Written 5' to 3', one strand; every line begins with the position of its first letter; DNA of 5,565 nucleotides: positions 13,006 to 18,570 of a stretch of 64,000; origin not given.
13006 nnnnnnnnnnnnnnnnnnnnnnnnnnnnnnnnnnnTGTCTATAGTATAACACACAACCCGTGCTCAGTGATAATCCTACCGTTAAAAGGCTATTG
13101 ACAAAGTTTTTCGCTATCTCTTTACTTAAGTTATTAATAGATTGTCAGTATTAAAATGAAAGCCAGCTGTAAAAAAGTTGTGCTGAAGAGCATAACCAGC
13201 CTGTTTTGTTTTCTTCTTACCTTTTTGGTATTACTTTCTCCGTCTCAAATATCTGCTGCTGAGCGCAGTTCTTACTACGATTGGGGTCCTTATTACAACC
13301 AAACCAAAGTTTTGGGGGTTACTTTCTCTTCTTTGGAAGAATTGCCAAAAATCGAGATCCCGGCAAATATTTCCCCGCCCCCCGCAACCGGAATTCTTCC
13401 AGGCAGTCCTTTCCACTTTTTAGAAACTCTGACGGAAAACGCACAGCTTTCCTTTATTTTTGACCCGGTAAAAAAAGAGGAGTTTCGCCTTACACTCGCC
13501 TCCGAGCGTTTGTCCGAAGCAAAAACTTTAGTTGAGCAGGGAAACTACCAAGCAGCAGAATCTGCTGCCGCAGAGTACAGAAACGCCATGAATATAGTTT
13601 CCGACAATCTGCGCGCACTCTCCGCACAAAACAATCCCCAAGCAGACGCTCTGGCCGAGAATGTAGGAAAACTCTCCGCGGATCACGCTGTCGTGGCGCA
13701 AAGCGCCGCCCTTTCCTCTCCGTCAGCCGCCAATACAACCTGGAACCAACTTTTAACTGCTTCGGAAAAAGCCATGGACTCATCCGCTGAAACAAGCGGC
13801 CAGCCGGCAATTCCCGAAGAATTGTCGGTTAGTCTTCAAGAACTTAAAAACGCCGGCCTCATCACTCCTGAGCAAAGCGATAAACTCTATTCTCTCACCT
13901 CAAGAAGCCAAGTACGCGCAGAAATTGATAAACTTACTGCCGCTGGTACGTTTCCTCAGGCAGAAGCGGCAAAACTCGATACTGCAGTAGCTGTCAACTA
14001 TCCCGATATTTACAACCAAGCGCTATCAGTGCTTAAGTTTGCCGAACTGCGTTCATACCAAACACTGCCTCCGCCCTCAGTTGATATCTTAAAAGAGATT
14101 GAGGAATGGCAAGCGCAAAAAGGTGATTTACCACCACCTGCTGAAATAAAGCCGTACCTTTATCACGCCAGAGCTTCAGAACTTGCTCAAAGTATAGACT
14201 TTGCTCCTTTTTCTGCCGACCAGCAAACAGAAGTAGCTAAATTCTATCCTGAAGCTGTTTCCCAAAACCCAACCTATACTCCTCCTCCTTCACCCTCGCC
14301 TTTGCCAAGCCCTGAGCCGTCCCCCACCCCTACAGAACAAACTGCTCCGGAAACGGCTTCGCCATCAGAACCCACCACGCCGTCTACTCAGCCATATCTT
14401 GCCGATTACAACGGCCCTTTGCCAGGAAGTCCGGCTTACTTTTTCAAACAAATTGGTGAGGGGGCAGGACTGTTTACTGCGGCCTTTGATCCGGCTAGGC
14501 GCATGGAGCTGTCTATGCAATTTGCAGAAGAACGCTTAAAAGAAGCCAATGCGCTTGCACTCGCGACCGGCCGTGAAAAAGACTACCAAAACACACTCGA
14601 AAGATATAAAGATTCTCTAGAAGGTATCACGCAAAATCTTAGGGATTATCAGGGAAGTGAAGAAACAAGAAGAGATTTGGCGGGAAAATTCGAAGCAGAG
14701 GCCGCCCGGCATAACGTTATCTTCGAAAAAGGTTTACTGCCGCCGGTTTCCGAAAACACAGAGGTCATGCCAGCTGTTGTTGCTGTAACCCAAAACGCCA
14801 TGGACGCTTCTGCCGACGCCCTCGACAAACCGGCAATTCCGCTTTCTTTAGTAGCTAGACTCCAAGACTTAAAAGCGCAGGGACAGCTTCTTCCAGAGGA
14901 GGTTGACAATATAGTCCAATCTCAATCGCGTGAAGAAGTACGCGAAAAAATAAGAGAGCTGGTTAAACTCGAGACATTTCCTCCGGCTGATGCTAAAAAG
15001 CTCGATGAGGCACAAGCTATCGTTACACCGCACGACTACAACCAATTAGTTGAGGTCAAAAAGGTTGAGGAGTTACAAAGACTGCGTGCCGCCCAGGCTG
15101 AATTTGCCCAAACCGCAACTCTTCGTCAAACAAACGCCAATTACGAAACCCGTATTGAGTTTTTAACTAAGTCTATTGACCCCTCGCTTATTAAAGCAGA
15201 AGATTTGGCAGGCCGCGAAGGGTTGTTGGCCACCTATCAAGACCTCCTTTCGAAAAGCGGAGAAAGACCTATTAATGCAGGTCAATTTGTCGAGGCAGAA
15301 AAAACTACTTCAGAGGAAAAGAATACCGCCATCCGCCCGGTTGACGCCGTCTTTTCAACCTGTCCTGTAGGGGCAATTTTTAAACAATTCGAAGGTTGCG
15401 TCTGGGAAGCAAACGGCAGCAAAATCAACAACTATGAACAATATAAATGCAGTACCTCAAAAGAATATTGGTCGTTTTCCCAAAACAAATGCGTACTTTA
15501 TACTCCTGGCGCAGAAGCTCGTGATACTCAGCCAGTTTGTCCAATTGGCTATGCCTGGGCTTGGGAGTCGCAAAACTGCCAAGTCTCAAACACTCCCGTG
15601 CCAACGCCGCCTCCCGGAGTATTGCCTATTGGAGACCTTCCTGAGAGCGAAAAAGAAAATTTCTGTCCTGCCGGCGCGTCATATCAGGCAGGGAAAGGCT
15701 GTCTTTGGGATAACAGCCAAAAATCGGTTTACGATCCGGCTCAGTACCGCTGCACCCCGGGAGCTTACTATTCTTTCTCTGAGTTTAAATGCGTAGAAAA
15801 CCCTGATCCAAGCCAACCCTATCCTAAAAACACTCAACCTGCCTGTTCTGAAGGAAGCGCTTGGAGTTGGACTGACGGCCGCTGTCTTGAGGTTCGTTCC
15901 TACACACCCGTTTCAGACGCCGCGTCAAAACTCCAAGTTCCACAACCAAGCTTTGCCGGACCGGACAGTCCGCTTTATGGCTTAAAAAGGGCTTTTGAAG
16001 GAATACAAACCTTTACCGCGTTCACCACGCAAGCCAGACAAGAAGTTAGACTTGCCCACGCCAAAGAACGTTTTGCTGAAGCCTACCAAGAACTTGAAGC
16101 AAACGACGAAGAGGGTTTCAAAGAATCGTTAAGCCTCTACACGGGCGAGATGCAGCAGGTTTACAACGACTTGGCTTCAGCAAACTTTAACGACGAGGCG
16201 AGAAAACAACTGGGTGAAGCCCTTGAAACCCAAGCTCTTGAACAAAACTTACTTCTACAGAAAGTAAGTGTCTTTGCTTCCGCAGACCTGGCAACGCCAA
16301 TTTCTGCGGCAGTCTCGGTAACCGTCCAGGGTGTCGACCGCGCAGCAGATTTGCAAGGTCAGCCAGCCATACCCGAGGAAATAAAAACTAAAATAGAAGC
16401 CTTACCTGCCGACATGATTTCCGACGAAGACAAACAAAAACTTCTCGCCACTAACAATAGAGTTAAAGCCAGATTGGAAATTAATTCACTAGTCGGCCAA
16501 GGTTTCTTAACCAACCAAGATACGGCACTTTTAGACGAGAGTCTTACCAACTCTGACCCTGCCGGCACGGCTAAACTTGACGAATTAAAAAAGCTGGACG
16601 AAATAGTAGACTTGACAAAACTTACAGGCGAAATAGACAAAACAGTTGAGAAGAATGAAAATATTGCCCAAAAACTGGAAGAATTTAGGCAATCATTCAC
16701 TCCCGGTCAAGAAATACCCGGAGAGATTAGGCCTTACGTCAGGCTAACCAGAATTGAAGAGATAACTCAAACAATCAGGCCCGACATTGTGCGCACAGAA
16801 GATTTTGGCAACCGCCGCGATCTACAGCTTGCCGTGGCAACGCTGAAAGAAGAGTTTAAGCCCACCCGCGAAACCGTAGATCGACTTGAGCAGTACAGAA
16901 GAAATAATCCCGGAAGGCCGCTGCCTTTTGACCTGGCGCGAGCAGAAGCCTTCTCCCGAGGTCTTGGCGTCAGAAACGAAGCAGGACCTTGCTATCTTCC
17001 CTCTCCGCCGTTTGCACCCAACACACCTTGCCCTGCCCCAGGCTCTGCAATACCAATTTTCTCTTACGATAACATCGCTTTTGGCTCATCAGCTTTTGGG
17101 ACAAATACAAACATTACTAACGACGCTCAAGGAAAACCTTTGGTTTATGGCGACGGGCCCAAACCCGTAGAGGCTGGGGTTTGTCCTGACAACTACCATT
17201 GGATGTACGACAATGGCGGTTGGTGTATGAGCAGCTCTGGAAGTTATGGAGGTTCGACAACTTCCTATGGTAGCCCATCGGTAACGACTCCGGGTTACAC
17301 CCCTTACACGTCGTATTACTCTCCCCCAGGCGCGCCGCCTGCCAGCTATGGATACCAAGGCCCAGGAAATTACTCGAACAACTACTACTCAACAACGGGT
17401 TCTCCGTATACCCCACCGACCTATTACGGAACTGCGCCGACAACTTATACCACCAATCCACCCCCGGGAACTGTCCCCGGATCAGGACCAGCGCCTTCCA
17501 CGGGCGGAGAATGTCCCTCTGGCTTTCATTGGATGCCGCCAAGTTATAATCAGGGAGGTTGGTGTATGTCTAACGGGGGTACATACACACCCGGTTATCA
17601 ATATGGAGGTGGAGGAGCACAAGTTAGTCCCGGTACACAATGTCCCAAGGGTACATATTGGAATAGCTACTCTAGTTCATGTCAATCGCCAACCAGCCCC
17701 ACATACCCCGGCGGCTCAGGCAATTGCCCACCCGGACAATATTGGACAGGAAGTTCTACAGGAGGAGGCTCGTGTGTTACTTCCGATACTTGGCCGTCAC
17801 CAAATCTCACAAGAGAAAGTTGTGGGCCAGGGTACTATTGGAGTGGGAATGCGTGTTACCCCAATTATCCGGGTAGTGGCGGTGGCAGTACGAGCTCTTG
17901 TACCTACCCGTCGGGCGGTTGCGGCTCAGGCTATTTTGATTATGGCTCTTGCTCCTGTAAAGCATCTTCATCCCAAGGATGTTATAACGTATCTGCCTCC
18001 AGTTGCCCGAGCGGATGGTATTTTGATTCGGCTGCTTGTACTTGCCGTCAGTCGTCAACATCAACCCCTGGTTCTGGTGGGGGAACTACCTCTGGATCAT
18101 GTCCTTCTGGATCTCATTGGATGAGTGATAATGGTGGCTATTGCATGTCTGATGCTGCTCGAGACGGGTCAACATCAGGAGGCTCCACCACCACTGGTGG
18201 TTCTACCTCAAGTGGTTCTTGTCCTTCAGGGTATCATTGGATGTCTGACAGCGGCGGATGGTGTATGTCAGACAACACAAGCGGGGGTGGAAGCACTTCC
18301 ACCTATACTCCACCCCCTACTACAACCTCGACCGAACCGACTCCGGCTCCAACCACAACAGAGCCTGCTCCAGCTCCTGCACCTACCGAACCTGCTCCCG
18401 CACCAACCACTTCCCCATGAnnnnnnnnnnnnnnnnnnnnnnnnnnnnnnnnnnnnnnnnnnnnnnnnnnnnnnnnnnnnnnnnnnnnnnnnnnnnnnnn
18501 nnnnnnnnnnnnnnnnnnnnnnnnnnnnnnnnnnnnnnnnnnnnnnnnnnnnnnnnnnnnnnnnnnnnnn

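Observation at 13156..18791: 1754-aa secreted giant protein with triplicated ~290-aa module, novel Cys repeats and a translationally coupled small membrane protein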

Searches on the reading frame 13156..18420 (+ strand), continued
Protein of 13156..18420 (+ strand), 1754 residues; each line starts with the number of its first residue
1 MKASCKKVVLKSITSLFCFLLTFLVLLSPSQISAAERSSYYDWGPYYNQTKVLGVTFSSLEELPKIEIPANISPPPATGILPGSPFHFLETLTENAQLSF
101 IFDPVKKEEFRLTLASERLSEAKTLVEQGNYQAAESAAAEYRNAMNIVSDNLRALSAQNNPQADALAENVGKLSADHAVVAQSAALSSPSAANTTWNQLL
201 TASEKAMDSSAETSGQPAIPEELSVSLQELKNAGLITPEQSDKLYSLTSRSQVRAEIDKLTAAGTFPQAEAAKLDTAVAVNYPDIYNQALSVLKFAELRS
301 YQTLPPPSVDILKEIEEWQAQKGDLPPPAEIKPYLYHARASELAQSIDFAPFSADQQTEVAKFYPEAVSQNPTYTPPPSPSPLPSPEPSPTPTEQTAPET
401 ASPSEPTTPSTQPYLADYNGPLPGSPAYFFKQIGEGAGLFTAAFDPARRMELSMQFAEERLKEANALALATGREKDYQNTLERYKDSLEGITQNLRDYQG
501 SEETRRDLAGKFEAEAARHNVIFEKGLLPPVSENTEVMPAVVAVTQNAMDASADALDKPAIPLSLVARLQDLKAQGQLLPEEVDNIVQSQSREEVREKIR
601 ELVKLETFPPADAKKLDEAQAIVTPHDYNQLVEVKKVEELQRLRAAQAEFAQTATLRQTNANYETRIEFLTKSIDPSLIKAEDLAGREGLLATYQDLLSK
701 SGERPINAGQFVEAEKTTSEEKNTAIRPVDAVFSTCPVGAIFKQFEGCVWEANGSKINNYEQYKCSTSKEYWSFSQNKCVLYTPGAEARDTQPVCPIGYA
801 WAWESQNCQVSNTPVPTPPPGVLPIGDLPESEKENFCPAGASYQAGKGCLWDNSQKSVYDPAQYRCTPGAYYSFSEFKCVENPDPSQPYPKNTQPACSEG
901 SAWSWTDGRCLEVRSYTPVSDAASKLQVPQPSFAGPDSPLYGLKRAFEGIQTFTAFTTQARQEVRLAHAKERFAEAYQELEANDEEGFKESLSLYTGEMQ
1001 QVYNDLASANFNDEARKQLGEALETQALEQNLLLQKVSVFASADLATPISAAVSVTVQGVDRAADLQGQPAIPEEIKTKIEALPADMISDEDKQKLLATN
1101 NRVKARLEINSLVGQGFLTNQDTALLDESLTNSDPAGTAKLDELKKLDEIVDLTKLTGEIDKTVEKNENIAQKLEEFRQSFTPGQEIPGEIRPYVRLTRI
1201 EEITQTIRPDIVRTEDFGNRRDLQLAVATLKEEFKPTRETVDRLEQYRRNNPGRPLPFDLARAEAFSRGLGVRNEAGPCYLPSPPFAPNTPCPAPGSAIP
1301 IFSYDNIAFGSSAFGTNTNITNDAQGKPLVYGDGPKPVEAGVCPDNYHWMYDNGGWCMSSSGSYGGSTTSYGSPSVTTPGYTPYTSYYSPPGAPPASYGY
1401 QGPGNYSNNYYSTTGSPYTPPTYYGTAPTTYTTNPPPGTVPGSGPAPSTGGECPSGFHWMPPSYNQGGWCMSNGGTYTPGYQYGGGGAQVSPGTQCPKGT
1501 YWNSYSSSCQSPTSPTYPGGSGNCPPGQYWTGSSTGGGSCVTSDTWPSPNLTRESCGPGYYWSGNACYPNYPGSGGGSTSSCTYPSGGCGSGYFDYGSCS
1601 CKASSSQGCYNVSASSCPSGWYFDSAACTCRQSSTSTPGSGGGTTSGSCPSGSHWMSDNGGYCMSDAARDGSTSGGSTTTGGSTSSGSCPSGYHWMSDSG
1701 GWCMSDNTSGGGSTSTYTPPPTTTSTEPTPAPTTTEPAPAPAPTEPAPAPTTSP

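Call 20: find_encoding_contigs(protein=P0026, flank=5000, max_places=1)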
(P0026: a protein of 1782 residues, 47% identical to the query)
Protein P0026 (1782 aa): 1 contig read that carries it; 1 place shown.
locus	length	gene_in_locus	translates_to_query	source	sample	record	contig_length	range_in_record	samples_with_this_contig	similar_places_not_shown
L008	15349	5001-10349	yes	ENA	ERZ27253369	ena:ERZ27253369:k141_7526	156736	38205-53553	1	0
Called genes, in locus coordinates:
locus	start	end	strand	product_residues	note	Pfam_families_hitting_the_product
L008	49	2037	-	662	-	PF07728:AAA_5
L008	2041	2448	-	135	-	-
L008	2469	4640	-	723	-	PF11775:CobT_C (weak)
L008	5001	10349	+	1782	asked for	PF18915:DUF5667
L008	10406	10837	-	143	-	-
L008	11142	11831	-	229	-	-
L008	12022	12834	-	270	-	-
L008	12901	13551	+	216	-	-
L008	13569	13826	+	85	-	-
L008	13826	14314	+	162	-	-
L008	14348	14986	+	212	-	PF18933:PsbP_2, PF01789:PsbP (faint)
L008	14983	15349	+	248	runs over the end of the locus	-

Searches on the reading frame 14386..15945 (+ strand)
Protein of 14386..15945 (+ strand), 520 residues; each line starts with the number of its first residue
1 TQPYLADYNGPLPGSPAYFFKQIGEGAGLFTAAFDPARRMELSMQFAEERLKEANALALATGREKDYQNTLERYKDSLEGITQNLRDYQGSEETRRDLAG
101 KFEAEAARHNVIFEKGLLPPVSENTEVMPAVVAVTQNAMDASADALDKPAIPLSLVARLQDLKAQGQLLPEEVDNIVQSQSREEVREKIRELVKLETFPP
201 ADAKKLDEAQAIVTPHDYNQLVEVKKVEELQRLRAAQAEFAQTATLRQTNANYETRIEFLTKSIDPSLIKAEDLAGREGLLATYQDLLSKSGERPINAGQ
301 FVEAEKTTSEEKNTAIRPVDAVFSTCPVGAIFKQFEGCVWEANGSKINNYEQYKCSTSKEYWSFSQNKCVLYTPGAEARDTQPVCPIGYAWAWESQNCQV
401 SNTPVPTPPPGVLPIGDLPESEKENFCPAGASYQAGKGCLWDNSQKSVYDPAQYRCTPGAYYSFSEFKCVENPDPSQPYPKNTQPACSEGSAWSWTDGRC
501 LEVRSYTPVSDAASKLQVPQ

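Call 31: predict_structure(alignment_id=A2)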
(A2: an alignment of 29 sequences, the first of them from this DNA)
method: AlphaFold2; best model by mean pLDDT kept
length: 520 residues; sequences in the alignment: 29
mean_pLDDT: 71.4   pTM: 0.43
mean pLDDT of the five models: 71.4, 71.3, 67.9, 66.4, 66.3
residues with pLDDT >= 90: 70; 70-90: 256; 50-70: 116; < 50: 78
segments of 3 or more residues with pLDDT < 50: 213-221, 243-248, 292-323, 406-417, 505-520
pLDDT, mean of each block of 10 residues (from residue 1): 71 83 80 82 91 88 89 94 91 91 89 82 84 92 89 85 86 90 89 83 73 46 56 57 49 58 57 60 68 37 29 28 67 73 75 72 71 57 73 70 51 50 74 78 82 77 87 78 79 73 46 35
secondary structure, 60 per line:
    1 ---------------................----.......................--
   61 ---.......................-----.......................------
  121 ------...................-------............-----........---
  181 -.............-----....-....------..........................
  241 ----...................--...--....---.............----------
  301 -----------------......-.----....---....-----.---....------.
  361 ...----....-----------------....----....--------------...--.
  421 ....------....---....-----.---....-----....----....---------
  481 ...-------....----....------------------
elements in order: H16-31 H36-58 H64-86 H92-114 H127-145 H153-164 H170-177 H182-194 H200-203 H205-208 H215-240 H245-263 H271-274 H278-290 H318-323 E330-333 E337-340 H350-353 E360-363 E368-371 E389-392 E397-400 H420-424 E431-434 E438-441 H451-454 E460-463 E468-471 E491-494 E499-502

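Call 33: fold_search(model_id=the predicted structure, library=pdb)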
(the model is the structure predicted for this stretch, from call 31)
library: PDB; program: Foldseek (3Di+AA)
matches with E <= 10: 542; with E <= 0.001: 0
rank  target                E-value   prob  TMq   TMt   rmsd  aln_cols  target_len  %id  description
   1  9jj1_A                3.6e-01  0.25  0.13  0.20  15.7       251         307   11  Cryo-EM structure of human ZnT3 (released 2025-06-04)
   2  5b86_A                3.6e-01  0.20  0.14  0.13  22.8       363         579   13  Crystal structure of M-Sec (released 2016-10-12)
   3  4abn_A                4.1e-01  0.13  0.12  0.13  14.8       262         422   15  Crystal structure of full length mouse Strap (TTC5) (released 2012-01-25)
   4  9zm0_A                4.3e-01  0.16  0.11  0.22  28.5       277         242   12  Crystal structure of monomeric Atg23 (released 2026-01-07)
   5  6h2f_D                4.5e-01  0.07  0.08  0.11  41.4       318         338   12  Structure of the pre-pore AhlB of the tripartite alpha-pore forming toxin, AHL, from Aeromonas hydrophila. (released 2019-07-10)
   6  6h2f_F                4.8e-01  0.04  0.06  0.09  40.2       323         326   12  Structure of the pre-pore AhlB of the tripartite alpha-pore forming toxin, AHL, from Aeromonas hydrophila. (released 2019-07-10)
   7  8wd5_A                5.2e-01  0.16  0.13  0.18  17.4       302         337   10  Crystal structure of farnesyl diphosphate synthase FPPS1 from silkworm, Bombyx mori (released 2024-05-22)
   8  9yr6_B                5.5e-01  0.13  0.12  0.18  16.7       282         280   12  Structure of HTTQ23-HAP40 complex bound to a small molecule ligand (released 2025-12-03)
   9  9dze_f                5.8e-01  0.16  0.15  0.22  14.7       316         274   14  Computationally Designed Bifaceted Protein Nanomaterial pD5-14 (released 2024-10-30)
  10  8fkw_SU               6.1e-01  0.15  0.14  0.13  19.6       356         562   12  Human nucleolar pre-60S ribosomal subunit (State D2) (released 2023-07-12)
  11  8fkx_SU               6.1e-01  0.09  0.12  0.12  19.0       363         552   12  Human nucleolar pre-60S ribosomal subunit (State E) (released 2023-07-12)
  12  6qds_A                6.4e-01  0.15  0.12  0.22  14.0       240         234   13  Crystal structure of 14-3-3sigma in complex with a PAK6 pT99 phosphopeptide stabilized by semi-synthetic fusicoccane F (released 2020-01-29)
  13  8fkv_SU               6.4e-01  0.15  0.15  0.14  19.2       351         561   12  Human nucleolar pre-60S ribosomal subunit (State D1) (released 2023-07-12)
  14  9esf_B                6.4e-01  0.13  0.12  0.18  23.0       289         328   11  Holo IDO with a bound inhibitor (released 2025-03-05)
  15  9esf_D                6.4e-01  0.12  0.12  0.17  23.1       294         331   12  Holo IDO with a bound inhibitor (released 2025-03-05)
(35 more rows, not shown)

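Call 38: find_related_loci(query=A2, collection=genome_contigs, flank=10000)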
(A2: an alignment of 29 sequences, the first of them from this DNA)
Query A2 (520 aa) in genome_contigs; peptide patterns used: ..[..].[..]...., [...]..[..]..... (x = any residue, [..] = any of these).
69 stretches matched a pattern; 27 encode a relative of the query (tblastn E <= 1e-3); 27 distinct loci.
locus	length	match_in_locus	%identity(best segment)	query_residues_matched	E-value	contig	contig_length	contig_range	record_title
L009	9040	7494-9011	53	4-501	6e-178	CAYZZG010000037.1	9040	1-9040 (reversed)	MAG TPA_asm: uncultured Gammaproteobacteria bacterium isolate binchicken_co251_287 genome assembly, contig: NODE_10962_l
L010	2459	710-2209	52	3-509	0e+0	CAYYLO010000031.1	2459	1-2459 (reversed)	MAG TPA_asm: uncultured Gammaproteobacteria bacterium isolate binchicken_co144_799 genome assembly, contig: NODE_92029_l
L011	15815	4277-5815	50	4-520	2e-173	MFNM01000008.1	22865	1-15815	MAG: Candidatus Levybacteria bacterium RIFCSPHIGHO2_01_FULL_37_33 rifcsphigho2_01_scaffold_13721, whole genome shotgun s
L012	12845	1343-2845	52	4-501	3e-173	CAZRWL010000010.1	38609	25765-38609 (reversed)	MAG TPA_asm: uncultured Gammaproteobacteria bacterium isolate SRP269290_co1_1073 genome assembly, contig: NODE_1087_leng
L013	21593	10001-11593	49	2-519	4e-167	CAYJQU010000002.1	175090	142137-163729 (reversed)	MAG TPA_asm: uncultured Gammaproteobacteria bacterium isolate ERP125453_co1_285 genome assembly, contig: NODE_21_length_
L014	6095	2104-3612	49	4-501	1e-166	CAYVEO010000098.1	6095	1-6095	MAG TPA_asm: uncultured Planctomycetia bacterium isolate SRP090828_co3_47 genome assembly, contig: NODE_3026_length_6095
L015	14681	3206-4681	51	3-501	1e-164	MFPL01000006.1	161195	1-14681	MAG: Candidatus Levybacteria bacterium RIFCSPLOWO2_12_FULL_41_12 rifcsplowo2_12_scaffold_275, whole genome shotgun seque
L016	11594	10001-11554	48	4-520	6e-162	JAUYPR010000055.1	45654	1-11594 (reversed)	MAG: bacterium isolate C4_metabat.bin.46 C4_k141_503519, whole genome shotgun sequence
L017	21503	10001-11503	50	3-500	7e-162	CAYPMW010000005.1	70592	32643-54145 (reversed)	MAG TPA_asm: uncultured Gammaproteobacteria bacterium isolate binchicken_co227_1238 genome assembly, contig: NODE_732_le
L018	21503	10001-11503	52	2-502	1e-159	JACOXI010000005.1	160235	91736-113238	MAG: Candidatus Daviesbacteria bacterium isolate NC_groundwater_149_Ag_S-0.1um_39_14 S4_GD2017_2_S1_scaffold_72, whole g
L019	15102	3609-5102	50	4-520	2e-158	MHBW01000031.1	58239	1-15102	MAG: Candidatus Blackburnbacteria bacterium RIFCSPHIGHO2_01_FULL_43_15b rifcsphigho2_01_scaffold_703, whole genome shotg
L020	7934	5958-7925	47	4-501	2e-157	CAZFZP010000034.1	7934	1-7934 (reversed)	MAG TPA_asm: uncultured Gammaproteobacteria bacterium isolate SRP050083_co3_227 genome assembly, contig: NODE_9957_lengt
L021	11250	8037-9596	47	4-520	3e-157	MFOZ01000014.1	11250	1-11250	MAG: Candidatus Levybacteria bacterium RIFCSPLOWO2_01_FULL_42_15 rifcsplowo2_01_scaffold_18492, whole genome shotgun seq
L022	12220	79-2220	48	3-520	3e-154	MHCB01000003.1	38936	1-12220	MAG: Candidatus Blackburnbacteria bacterium RIFCSPHIGHO2_12_FULL_44_25 rifcsphigho2_12_scaffold_1132, whole genome shotg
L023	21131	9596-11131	48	3-510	2e-153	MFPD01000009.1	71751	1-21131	MAG: Candidatus Levybacteria bacterium RIFCSPLOWO2_02_FULL_37_18 rifcsplowo2_02_scaffold_2076, whole genome shotgun sequ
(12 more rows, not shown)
